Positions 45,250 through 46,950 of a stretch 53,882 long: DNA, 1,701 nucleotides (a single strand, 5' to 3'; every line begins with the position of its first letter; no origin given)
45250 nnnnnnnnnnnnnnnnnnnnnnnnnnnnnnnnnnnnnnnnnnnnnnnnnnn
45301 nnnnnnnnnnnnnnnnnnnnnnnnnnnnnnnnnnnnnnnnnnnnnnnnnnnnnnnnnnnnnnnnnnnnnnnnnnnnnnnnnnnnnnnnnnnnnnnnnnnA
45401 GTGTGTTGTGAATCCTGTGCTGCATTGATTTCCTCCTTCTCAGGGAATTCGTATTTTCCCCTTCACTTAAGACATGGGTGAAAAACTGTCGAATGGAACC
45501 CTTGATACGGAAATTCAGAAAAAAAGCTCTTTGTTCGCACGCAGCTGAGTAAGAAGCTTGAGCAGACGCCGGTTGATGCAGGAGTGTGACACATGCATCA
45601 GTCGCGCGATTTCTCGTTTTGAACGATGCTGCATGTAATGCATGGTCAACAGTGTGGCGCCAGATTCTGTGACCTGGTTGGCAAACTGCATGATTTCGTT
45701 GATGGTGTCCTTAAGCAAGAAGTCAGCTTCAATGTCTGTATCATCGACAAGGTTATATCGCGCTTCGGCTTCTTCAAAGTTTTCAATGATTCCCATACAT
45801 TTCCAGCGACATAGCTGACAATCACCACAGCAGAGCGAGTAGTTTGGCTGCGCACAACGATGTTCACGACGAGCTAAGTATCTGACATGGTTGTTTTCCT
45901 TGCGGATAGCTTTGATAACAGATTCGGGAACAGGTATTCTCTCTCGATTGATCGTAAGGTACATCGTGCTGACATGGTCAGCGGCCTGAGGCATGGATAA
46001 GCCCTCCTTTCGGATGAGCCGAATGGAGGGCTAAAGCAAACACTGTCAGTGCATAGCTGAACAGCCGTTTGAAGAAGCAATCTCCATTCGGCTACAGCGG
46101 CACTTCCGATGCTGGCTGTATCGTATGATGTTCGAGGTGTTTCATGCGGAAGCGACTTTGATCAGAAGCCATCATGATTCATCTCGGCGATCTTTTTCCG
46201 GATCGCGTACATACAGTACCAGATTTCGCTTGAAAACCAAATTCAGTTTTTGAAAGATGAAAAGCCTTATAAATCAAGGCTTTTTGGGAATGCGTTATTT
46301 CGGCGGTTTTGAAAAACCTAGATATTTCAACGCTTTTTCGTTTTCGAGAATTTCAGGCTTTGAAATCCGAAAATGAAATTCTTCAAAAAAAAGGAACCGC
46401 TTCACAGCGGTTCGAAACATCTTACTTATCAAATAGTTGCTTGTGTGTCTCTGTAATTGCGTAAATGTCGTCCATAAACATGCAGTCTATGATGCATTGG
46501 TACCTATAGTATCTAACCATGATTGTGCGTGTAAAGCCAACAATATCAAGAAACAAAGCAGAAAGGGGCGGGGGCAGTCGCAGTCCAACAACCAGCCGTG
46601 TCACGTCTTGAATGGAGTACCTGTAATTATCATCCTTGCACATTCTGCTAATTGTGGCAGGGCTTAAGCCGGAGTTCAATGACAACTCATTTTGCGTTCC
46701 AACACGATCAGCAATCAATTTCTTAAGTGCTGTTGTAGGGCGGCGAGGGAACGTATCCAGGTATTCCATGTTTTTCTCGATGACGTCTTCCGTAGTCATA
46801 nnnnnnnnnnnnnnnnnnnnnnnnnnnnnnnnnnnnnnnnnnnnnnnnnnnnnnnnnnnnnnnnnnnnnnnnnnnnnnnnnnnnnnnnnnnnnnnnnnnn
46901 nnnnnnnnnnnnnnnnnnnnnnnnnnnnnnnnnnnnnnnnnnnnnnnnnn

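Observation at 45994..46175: Three-part RNA switch in the leader of a sigma-like regulator gene: SD, anti-SD and anti-anti-SD, with a possible leader peptide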

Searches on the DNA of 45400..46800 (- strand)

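Call 6: search_rna_families(source=window, start=45400, end=46800, threshold=evalue, max_evalue=10)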
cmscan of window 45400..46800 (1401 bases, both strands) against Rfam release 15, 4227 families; matches with E-value up to 10: 6.
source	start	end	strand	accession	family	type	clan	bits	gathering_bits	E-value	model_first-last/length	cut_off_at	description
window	46335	46406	+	RF02575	DM_SisR1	Gene;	-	16.7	62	0.51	1-389/389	no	Drosophila melanogaster stable intronic sequence RNA 1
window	46240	46285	+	RF02438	SpF51_sRNA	Gene; sRNA;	-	16.6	50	6.9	1-45/45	no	Streptococcus sRNA SpF51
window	46228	46384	+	RF02560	CbSR9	Gene; antisense;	-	16.3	279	3.4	1-213/213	no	Coxiella burnetii sRNA 9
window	45648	45841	-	RF02189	ST7-OT4_3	Gene; lncRNA;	-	14.6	50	1.2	1-302/302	no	ST7 overlapping transcript 4 conserved region 3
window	45423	45450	-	RF03036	osmY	Gene; sRNA;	-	14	46.9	4.2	1-72/72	no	osmY RNA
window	46476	46490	-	RF00180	REN-SRE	Cis-reg;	-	12.6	41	6.6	1-37/37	no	Renin stability regulatory element (REN-SRE)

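Call 39: search_dna_similar(query=window:45985-46290:-, collection=plasmids, mode=distant, max_evalue=0.001)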
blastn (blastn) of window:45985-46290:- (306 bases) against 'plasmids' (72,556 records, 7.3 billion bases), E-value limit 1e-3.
No match.

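Call 40: search_dna_similar(query=window:45985-46290:-, collection=phages, mode=distant, max_evalue=0.001)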
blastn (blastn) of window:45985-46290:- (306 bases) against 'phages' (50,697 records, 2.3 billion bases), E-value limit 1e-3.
No match.

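Call 59: search_rna_families(sources=[L042, L019, L054, L053, L017], threshold=evalue, max_evalue=1)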
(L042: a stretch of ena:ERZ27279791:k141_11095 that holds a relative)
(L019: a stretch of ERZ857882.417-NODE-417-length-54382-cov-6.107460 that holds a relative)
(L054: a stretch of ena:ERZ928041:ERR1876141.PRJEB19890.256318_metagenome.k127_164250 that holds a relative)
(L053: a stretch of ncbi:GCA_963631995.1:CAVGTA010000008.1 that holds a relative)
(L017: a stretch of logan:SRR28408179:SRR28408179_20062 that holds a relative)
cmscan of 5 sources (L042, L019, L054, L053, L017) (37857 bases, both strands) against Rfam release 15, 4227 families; matches with E-value up to 1: 2.
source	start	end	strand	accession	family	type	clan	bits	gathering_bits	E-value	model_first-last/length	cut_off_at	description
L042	2684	2730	+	RF02990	gut-2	Gene; sRNA;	-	49.9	39.8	1.2e-07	1-48/48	no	gut-2 RNA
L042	4565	4646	-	RF03573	mir-1954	Gene; miRNA;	-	23.9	99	0.59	1-82/82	no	mir-1954 microRNA precursor family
